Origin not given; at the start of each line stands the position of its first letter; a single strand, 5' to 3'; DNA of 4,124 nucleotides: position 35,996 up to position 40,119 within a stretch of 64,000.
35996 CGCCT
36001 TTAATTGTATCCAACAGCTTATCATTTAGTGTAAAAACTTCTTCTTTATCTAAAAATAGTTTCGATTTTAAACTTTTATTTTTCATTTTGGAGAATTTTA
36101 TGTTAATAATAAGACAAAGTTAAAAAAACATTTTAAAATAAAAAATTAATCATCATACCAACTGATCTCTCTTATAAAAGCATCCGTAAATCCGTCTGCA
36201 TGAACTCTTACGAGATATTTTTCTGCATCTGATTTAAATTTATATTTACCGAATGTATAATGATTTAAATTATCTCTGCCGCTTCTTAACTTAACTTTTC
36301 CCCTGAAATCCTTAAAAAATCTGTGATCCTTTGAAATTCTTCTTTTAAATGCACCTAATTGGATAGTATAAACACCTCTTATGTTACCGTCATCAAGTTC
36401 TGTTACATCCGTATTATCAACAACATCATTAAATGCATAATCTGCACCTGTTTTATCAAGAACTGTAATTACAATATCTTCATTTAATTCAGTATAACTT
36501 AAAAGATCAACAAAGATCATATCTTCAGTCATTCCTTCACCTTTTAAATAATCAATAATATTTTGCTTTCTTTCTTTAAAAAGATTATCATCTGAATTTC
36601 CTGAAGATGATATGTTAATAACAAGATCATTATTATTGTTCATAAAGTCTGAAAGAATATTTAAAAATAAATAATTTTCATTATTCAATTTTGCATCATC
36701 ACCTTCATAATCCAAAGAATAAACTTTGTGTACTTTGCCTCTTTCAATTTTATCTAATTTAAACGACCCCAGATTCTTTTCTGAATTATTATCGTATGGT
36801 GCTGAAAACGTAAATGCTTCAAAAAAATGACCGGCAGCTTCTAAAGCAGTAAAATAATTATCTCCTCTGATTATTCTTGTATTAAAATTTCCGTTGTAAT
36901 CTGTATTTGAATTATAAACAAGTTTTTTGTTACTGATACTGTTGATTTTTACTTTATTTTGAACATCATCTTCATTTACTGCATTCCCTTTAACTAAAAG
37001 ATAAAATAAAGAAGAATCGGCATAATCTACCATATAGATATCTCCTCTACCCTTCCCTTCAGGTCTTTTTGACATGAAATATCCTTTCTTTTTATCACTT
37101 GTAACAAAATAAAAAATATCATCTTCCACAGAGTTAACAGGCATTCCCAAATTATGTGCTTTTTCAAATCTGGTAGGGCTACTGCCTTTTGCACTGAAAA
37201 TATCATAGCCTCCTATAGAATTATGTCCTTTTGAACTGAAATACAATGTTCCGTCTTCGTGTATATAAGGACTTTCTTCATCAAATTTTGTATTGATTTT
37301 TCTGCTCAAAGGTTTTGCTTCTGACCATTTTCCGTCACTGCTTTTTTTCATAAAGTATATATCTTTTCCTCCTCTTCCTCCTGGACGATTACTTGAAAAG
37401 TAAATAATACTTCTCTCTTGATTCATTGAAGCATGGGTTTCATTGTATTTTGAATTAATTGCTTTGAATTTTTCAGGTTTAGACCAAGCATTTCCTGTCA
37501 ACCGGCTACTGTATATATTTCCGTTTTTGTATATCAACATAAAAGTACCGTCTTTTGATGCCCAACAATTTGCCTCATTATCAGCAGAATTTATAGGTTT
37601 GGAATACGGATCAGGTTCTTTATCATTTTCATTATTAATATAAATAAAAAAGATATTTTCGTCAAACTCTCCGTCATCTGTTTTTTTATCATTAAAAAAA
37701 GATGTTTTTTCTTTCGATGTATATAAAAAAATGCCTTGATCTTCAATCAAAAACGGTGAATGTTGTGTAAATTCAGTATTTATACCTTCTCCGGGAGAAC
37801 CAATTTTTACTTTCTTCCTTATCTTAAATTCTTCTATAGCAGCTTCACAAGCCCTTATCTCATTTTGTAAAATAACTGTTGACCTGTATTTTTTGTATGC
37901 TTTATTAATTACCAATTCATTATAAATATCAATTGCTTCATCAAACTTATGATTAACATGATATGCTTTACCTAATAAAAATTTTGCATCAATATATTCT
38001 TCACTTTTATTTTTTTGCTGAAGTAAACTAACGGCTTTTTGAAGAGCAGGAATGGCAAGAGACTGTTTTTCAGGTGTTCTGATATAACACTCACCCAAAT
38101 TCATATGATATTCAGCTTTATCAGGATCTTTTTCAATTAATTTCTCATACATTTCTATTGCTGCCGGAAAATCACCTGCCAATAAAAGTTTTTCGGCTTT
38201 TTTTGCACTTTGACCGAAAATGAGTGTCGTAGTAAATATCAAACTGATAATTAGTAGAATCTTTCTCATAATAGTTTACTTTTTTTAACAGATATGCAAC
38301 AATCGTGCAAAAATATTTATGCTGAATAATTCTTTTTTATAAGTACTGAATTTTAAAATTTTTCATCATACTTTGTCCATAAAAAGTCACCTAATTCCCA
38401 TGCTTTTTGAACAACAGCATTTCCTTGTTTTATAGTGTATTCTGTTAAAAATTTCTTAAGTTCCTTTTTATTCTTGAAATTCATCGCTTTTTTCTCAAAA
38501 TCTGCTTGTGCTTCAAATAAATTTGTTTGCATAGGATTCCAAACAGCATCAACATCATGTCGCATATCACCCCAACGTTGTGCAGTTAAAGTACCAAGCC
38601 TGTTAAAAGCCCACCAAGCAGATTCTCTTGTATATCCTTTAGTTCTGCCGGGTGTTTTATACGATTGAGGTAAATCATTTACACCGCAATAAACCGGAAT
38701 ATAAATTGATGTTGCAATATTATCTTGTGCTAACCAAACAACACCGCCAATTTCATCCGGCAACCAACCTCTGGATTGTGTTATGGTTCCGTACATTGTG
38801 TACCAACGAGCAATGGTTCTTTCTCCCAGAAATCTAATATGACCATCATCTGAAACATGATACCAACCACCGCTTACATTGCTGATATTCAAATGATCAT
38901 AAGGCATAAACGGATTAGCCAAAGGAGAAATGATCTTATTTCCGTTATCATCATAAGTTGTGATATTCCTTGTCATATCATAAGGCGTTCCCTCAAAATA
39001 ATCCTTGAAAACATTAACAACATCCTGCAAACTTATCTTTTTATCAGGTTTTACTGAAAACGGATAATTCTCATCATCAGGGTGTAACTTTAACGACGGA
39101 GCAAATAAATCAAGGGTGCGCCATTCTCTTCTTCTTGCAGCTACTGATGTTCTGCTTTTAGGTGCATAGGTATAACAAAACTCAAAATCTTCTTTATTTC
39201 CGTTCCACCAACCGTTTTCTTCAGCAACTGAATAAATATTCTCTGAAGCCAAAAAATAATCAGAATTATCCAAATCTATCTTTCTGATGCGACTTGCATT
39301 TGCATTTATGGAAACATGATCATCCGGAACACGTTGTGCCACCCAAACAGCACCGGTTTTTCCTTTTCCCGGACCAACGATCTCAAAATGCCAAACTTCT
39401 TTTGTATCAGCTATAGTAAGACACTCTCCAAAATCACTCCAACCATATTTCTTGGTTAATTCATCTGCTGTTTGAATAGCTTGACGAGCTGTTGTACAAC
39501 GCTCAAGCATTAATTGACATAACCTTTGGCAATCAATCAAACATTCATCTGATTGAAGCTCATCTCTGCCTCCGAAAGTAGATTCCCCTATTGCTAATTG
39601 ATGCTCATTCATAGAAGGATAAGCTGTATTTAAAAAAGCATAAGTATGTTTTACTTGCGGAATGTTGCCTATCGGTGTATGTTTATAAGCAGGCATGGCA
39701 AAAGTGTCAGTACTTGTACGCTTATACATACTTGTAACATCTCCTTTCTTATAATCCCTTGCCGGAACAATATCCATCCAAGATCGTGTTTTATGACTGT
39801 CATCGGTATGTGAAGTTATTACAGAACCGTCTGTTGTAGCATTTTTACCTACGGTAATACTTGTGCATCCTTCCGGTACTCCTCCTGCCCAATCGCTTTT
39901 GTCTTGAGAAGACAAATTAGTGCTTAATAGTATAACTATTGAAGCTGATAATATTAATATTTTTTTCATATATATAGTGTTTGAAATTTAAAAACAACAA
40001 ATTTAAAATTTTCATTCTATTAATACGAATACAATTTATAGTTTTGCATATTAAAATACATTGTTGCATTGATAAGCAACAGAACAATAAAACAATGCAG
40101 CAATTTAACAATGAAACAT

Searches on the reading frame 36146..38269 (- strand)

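Call 5: search_protein_families(library=pfam, proteins=[window:36146-38269:-], max_evalue=0.01)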
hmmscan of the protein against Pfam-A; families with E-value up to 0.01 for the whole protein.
window:36146-38269:- (707 aa): 15 families
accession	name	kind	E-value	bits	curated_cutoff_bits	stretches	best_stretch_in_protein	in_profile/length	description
PF13432.12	TPR_16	-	3.6e-10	40.5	32.7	1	31-80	10-58/65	Tetratricopeptide repeat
PF07676.18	PD40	-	8.1e-10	38.8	20.9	1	322-358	2-37/38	WD40-like Beta Propeller Repeat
PF14559.12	TPR_19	-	1.2e-09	38.8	25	1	28-64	1-37/68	Tetratricopeptide repeat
PF13414.12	TPR_11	-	3e-07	30.4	26.8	1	31-62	7-38/42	TPR repeat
PF07719.23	TPR_2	-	8.2e-07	29.1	27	0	95-119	3-27/34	Tetratricopeptide repeat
PF13428.12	TPR_14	-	1.9e-05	25.4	23.5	0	28-60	11-43/44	Tetratricopeptide repeat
PF13424.12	TPR_12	-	3.4e-05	24.4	30.1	0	36-85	28-77/77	Tetratricopeptide repeat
PF00515.34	TPR_1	-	5e-05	23.4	27.8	0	94-118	2-26/34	Tetratricopeptide repeat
PF12895.13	ANAPC3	-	0.00012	22.8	27.2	1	34-118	5-81/82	Anaphase-promoting complex, cyclosome, subunit 3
PF13174.12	TPR_6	-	0.00014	22.7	26.3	0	30-50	12-32/33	Tetratricopeptide repeat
PF14938.12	SNAP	-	0.0012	18.8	25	1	34-118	58-140/282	Soluble NSF attachment protein, SNAP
PF25062.1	ARM_TT21_N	-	0.0022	18.2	40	1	28-122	110-197/222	Tetratricopeptide repeat protein 21 N-terminal ARM repeat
PF13431.12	TPR_17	-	0.0023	18.5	24.4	0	41-63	2-24/34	Tetratricopeptide repeat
PF12569.14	NatA_aux_su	-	0.0065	15.9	33.3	0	23-123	43-136/515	N-terminal acetyltransferase A, auxiliary subunit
PF13181.12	TPR_8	-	0.009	16.5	25.7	0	94-119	2-27/34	Tetratricopeptide repeat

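Call 6: search_protein_families(library=ncbifam, proteins=[window:36146-38269:-], max_evalue=0.1)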
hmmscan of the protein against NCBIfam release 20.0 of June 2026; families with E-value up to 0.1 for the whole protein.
window:36146-38269:- (707 aa): 9 families
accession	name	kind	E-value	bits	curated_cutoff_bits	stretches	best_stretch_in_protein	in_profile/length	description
NF052230.1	T9SS_PorE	exception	1e-55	189.3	600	1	5-584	5-588/648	PorE family type IX secretion system protein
NF053607.1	CHU_0125_OmpA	equivalog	3.7e-55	187.6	620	1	5-585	5-605/639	CHU_0125 family OmpA-like outer membrane integrity protein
NF040959.1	MamA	equivalog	1.8e-07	30.8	200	1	31-148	84-196/204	magnetosome protein MamA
TIGR02917.1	PEP_TPR_lipo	equivalog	0.00026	19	312.2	1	25-124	608-700/899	XrtA/PEP-CTERM system TPR-repeat protein PrsT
TIGR02795.1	tol_pal_ybgF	equivalog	0.00081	20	90.1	1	84-129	30-75/119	tol-pal system protein YbgF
TIGR02552.1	LcrH_SycD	equivalog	0.0076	16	104.8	0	32-89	66-122/136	SycD/LcrH family type III secretion system chaperone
NF008756.0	PRK11788.1-4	equivalog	0.0081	15.2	474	1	28-146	45-162/389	lipopolysaccharide assembly protein LapB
NF033762.1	social_mot_Tgl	equivalog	0.031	13.6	225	1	31-135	44-139/252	social motility TPR repeat lipoprotein Tgl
NF008755.0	PRK11788.1-3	equivalog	0.096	12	430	0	27-124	45-139/388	lipopolysaccharide assembly protein LapB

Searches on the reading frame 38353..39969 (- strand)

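Call 5: search_protein_families(library=pfam, proteins=[window:38353-39969:-], max_evalue=0.01)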
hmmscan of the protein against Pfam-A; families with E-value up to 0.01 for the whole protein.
window:38353-39969:- (538 aa): 1 family
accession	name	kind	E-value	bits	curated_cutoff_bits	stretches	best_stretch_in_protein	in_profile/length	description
PF03577.20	Peptidase_C69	-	1.4e-67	228.9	23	1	35-477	2-400/402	Peptidase family C69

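Call 6: search_protein_families(library=ncbifam, proteins=[window:38353-39969:-], max_evalue=0.1)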
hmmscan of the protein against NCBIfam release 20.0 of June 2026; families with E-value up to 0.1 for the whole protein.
window:38353-39969:- (538 aa): 2 families
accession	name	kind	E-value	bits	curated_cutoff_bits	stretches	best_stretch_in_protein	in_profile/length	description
NF033678.1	C69_fam_dipept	equivalog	4.1e-58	197.6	250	2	35-335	2-299/464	C69 family dipeptidase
NF040521.1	C45_proenzyme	subfamily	0.00046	19.6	85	1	30-176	85-202/313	C45 family autoproteolytic acyltransferase/hydrolase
